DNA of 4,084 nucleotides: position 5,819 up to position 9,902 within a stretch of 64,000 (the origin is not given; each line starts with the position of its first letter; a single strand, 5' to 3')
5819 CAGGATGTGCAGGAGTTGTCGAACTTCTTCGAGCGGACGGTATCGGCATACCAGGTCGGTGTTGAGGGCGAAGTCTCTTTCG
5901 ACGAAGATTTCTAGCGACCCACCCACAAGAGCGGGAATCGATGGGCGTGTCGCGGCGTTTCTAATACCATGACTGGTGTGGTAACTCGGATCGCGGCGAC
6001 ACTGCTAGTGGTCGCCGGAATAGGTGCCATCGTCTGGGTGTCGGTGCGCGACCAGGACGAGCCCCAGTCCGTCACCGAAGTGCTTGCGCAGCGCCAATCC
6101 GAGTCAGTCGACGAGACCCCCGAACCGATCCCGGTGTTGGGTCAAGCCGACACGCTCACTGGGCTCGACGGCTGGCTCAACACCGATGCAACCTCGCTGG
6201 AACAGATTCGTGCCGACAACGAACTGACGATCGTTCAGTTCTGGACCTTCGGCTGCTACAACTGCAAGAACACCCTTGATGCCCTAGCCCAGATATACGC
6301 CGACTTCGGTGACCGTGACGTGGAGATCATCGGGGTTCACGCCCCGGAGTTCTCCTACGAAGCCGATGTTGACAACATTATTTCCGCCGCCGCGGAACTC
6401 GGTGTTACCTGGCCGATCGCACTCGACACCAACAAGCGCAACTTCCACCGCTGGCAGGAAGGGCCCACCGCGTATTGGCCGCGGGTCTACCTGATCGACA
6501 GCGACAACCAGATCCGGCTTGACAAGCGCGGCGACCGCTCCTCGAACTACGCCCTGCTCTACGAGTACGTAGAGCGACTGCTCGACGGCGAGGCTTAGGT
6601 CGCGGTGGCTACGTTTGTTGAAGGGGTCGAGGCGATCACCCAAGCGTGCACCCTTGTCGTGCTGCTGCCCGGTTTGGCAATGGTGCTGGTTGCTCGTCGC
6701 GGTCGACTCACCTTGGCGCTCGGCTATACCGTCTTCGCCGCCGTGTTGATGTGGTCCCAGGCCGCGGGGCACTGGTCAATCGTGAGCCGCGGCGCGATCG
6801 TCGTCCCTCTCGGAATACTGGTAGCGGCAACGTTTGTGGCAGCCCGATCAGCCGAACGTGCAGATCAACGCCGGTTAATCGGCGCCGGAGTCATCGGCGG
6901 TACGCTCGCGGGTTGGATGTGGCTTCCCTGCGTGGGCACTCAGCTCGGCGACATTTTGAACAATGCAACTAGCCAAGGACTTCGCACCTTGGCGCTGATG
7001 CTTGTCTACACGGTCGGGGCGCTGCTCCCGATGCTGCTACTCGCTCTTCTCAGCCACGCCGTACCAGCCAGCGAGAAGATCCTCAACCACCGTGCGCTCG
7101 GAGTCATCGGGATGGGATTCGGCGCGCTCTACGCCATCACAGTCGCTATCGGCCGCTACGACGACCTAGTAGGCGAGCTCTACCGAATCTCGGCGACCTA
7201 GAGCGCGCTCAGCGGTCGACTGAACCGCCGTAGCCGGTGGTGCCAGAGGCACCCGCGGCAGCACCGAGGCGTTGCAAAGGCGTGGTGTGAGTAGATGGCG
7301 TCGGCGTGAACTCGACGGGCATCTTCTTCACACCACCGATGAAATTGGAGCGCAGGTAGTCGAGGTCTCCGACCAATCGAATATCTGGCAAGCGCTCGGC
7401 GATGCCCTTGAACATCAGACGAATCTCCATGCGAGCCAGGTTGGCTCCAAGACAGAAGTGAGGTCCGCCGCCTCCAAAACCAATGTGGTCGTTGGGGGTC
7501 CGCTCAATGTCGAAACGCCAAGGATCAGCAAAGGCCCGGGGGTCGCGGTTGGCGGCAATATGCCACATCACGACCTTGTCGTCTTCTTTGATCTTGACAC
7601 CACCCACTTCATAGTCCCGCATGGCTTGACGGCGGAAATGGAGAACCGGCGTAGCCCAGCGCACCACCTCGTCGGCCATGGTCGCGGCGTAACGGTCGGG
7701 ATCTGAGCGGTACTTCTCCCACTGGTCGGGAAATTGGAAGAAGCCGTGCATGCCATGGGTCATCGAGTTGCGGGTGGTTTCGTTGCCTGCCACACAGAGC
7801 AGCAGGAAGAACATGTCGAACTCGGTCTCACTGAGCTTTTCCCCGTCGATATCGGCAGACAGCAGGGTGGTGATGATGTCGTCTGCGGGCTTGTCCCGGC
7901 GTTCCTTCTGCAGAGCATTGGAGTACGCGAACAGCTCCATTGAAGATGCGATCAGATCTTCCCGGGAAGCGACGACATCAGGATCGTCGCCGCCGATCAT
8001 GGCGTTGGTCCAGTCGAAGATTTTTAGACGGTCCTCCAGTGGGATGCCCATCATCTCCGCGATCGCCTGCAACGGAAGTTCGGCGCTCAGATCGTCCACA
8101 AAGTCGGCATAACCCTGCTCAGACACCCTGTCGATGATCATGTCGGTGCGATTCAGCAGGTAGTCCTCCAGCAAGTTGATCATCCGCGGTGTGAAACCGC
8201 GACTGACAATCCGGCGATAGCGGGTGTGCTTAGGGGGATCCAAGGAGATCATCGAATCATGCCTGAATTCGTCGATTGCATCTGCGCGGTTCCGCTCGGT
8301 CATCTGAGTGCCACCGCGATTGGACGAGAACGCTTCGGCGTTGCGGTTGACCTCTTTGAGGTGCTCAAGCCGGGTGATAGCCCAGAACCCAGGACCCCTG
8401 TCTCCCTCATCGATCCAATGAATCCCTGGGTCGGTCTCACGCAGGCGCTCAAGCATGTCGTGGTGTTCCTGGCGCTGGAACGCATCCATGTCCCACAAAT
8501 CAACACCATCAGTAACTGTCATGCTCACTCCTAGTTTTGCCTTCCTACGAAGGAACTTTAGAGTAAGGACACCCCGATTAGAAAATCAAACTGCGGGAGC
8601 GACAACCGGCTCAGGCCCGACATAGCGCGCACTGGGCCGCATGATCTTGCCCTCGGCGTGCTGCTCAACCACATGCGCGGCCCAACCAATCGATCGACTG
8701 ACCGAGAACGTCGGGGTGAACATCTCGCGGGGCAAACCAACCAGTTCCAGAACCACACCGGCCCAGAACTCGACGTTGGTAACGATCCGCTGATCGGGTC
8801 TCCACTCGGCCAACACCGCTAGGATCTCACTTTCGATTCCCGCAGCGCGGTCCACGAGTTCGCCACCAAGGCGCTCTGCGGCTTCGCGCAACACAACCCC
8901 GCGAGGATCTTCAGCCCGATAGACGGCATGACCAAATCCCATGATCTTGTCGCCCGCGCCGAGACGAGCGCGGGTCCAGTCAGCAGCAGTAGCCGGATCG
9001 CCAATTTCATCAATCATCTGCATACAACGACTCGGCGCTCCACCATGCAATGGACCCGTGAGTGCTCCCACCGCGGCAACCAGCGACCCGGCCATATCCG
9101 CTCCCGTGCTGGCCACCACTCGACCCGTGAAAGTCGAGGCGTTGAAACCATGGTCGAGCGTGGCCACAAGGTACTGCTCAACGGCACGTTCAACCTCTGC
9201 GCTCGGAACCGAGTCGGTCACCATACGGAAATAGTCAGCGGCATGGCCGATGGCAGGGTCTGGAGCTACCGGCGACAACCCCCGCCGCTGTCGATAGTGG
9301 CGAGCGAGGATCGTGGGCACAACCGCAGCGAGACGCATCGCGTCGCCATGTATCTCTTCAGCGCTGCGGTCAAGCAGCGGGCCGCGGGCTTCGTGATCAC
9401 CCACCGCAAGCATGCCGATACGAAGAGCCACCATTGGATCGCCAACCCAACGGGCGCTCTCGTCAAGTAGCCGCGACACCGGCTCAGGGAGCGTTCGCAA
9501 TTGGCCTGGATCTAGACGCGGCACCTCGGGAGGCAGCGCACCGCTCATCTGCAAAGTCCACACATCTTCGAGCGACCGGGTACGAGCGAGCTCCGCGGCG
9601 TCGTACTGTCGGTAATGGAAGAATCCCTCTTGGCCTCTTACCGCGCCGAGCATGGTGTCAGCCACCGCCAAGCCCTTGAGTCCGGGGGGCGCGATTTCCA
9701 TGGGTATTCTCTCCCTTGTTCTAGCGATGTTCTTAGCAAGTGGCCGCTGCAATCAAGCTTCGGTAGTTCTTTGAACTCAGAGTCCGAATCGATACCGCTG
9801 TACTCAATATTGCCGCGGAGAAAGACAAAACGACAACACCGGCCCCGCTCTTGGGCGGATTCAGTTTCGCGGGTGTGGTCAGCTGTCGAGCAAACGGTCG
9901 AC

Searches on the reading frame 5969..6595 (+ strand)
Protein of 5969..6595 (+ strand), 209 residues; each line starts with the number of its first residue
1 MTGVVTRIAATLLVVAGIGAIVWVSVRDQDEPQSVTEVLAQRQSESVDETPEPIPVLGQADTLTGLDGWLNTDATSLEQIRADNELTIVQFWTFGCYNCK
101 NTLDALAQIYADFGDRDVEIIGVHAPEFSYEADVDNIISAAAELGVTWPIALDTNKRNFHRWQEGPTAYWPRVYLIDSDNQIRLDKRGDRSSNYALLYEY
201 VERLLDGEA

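Call 23: search_protein_families(library=pfam, proteins=[window:5969-6595:+], max_evalue=0.0001)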
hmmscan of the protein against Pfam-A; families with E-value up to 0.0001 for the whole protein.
window:5969-6595:+ (209 aa): 2 families
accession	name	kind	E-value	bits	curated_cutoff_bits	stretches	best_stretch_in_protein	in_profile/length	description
PF00578.27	AhpC-TSA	-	5.5e-09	36.5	26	1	74-183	17-122/124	AhpC/TSA family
PF08534.16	Redoxin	-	3.6e-06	27.3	26.6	1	75-191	21-137/148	Redoxin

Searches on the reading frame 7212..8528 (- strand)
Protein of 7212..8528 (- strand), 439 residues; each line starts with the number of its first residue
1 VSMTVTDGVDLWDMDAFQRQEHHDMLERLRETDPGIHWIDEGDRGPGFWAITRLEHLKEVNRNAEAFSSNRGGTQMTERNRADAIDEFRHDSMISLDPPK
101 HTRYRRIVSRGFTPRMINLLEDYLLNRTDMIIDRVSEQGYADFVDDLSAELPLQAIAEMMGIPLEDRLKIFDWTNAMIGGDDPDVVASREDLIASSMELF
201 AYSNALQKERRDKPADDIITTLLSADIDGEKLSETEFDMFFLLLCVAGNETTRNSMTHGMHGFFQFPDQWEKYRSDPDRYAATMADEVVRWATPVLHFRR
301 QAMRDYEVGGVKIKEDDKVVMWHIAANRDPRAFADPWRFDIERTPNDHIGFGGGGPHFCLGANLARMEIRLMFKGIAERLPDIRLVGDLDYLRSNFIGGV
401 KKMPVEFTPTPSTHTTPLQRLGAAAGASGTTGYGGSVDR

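Call 23: search_protein_families(library=pfam, proteins=[window:7212-8528:-], max_evalue=0.0001)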
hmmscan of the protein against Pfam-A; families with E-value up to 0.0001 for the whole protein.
window:7212-8528:- (439 aa): 1 family
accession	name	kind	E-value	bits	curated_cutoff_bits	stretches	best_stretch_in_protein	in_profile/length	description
PF00067.27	p450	-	3.1e-21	76.1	22.8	1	196-374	220-426/462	Cytochrome P450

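Call 30: search_solved_structures(query=window:7212-8528:-, max_evalue=1e-20)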
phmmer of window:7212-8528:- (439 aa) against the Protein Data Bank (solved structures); distinct sequences matched with E-value up to 1e-20: 349 (the best 60 are shown).
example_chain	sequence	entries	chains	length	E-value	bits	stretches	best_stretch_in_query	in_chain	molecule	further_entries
8vxi_A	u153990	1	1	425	3.7e-140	470.9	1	5-411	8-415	CYP125MRCA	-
8vxg_A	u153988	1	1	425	6.5e-139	466.8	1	8-411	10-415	CYP125MRCA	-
5dqn_A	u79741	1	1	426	1.3e-113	383.5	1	24-410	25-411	Cytochrome P450 CYP125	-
4apy_A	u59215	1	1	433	1.4e-113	383.3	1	24-410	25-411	P450 HEME-THIOLATE PROTEIN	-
7r1i_A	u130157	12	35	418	4e-112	378.6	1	42-409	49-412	Steroid C26-monooxygenase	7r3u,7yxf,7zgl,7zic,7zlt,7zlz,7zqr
2xn8_A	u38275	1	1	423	4.3e-112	378.5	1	42-409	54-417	PUTATIVE CYTOCHROME P450 125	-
2xc3_A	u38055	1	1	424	4.3e-112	378.4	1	42-409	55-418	PUTATIVE CYTOCHROME P450 125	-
3ivy_A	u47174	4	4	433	4.5e-112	378.4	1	42-409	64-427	Cytochrome P450 CYP125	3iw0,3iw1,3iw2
2x5l_A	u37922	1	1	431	4.5e-112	378.4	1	42-409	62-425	PUTATIVE CYTOCHROME P450 125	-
2x5w_A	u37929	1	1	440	4.7e-112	378.3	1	42-409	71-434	PUTATIVE CYTOCHROME P450 125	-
7qwn_A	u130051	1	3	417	5e-112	378.2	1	42-408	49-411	Steroid C26-monooxygenase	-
7qke_A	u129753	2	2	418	5.1e-111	374.9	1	42-409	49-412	Steroid C26-monooxygenase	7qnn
8fjo_A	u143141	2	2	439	1.6e-98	333.7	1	44-408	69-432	Cytochrome P450 124A1, Cyp124A1 | Cytochrome P450 124A1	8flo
6cvc_A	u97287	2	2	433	2.3e-98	333.2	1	44-407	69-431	Cytochrome P450 124A1, Cyp124A1 | Cytochrome P450 124A1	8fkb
8gdi_A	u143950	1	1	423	2.4e-98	333.2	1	44-407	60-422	Cytochrome P450 124A1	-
2wm4_A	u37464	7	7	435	2.1e-96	326.7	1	44-407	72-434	PUTATIVE CYTOCHROME P450 124 | Methyl-branched lipid omega-hydroxylase | CYP124 in complex with inhibitor carbethoxyhexyl imidazole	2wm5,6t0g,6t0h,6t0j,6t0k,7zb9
6bld_A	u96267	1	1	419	9.7e-89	301.5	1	12-407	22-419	Cytochrome P450 268A2 Cyp268A2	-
5li6_A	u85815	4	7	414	3.8e-70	240.2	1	7-407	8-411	Putative cytochrome P450 126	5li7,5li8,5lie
4l0e_A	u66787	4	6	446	1.4e-68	235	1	10-411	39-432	P450 monooxygenase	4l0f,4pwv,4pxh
7smz_A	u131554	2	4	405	2.4e-64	221.1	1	83-410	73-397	Cytochrome P450 142A3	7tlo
2xkr_A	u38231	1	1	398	7.8e-64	219.4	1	91-412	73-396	PUTATIVE CYTOCHROME P450 142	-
7sh5_A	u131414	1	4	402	1.1e-62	215.6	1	83-410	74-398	Cytochrome P450 142A3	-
3rwl_A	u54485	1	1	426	5.7e-61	210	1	7-405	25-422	Cytochrome P450 alkane hydroxylase 1 CYP153A7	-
4yzr_A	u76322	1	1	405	6.8e-61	209.7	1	24-407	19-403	Polyketide biosynthesis cytochrome P450 PksS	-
2yoo_A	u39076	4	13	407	6.8e-61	209.7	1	47-411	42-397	P450 HEME-THIOLATE PROTEIN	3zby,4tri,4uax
7ant_A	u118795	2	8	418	9.9e-60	205.9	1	8-407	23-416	Cytochrome P450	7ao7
6hqd_A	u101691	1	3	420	5.5e-58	200.1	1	7-406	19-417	Cytochrome P450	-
9vfd_A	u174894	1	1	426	5.8e-58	200.1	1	7-406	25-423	Cytochrome P450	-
5l90_A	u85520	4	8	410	2.7e-57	197.8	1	25-405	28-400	Cytochrome P450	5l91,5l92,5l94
5ofq_A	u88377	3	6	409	4.9e-57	197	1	87-409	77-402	Cytochrome P450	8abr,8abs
4rm4_A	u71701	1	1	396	8.6e-57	196.2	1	91-404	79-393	Cytochrome P450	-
4z5p_A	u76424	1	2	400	2.6e-56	194.6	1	18-394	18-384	Cytochrome P450 hydroxylase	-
1cpt_A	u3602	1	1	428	3.5e-56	194.2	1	48-409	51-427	CYTOCHROME P450-TERP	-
8euh_A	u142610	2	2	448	4.1e-56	193.9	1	48-409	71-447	Cytochrome P450-terp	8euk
8eul_A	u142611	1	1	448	5.5e-56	193.5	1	48-409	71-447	Cytochrome P450-terp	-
8b2p_A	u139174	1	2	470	9.4e-56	192.8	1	17-408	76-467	Cytochrome P450 alkane hydroxylase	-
3tkt_A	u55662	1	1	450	1.7e-55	191.9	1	24-407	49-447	Cytochrome P450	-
6gk5_A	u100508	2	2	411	1.8e-55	191.8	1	87-387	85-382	Cytochrome P450 CYP267B1 protein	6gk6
8yhn_A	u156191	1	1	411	2.2e-55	191.6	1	91-396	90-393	Cytochrome P450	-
6hqg_A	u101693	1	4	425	3.3e-55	191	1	13-407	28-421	Cytochrome P450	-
5fyf_A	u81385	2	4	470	7.7e-55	189.8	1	10-410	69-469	CYTOCHROME P450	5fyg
9kki_A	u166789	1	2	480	9.1e-55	189.5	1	10-414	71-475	Cytochrome P450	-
8hgd_B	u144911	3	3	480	9.4e-55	189.5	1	10-414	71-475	Cytochrome P450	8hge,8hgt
9uy0_A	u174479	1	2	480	1.3e-54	189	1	10-414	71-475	Cytochrome P450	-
9ixl_B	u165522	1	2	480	3.3e-54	187.7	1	10-414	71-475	Cytochrome P450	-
6gmf_A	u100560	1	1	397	1.5e-53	185.5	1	46-408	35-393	Putative cytochrome P450 hydroxylase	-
7y9o_A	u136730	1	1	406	2.2e-53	184.9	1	91-401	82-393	Cytochrome P450 monooxygenase YjiB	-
5cje_A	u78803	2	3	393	7.7e-53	183.2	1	10-406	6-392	Cytochrome P450 hydroxylase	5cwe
7y97_A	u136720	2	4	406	1.5e-52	182.2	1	91-384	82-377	Cytochrome P450 monooxygenase YjiB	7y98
7wex_A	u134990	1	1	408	5.8e-51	177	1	24-387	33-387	Cytochrome P450 hydroxylase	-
8jnc_A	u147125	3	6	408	5.4e-50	173.8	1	91-406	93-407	Cytochrome P450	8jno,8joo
8jua_A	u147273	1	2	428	6.3e-50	173.6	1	91-406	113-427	Cytochrome P450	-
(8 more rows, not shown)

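Call 73: search_protein_families(library=ncbifam, proteins=[window:7212-8528:-], max_evalue=1e-10)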
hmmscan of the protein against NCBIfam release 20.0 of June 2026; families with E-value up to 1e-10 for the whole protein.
window:7212-8528:- (439 aa): 7 families
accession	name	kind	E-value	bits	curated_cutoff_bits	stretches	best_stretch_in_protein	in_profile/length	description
NF041802.1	P450_SolI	exception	3e-57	194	850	1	15-405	25-420/424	solanimycin biosynthesis cytochrome P450 SolI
NF041177.1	Cyp119_Thmprot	equivalog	3.5e-49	167.5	680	1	48-406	20-365/368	cytochrome P450 Cyp119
TIGR04538.1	P450_cycloAA_1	subfamily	1.7e-37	129.2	500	1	22-392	11-378/395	cytochrome P450, cyclodipeptide synthase-associated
TIGR04458.1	CYP450_TxtE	equivalog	1.7e-36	125.7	500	1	62-388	56-383/403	4-nitrotryptophan synthase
NF045816.1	PentlenlactSyn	equivalog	1.6e-33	116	700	1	97-407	87-396/396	pentalenolactone synthase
TIGR04515.1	P450_rel_GT_act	subfamily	2e-31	109.7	343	1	137-405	134-385/386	P450-derived glycosyltransferase activator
NF050147.1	aminopyruv_ApyO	equivalog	1.8e-12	46.7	525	1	56-378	46-391/444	RiPP biosynthesis cytochrome P450 ApyO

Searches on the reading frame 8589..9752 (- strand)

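Call 23: search_protein_families(library=pfam, proteins=[window:8589-9752:-], max_evalue=0.0001)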
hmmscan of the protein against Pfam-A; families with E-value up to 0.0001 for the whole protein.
window:8589-9752:- (388 aa): 1 family
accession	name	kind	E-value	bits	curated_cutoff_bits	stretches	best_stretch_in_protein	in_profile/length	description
PF00285.26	Citrate_synt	-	9.2e-94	314.8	27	1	24-374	1-357/357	Citrate synthase, C-terminal domain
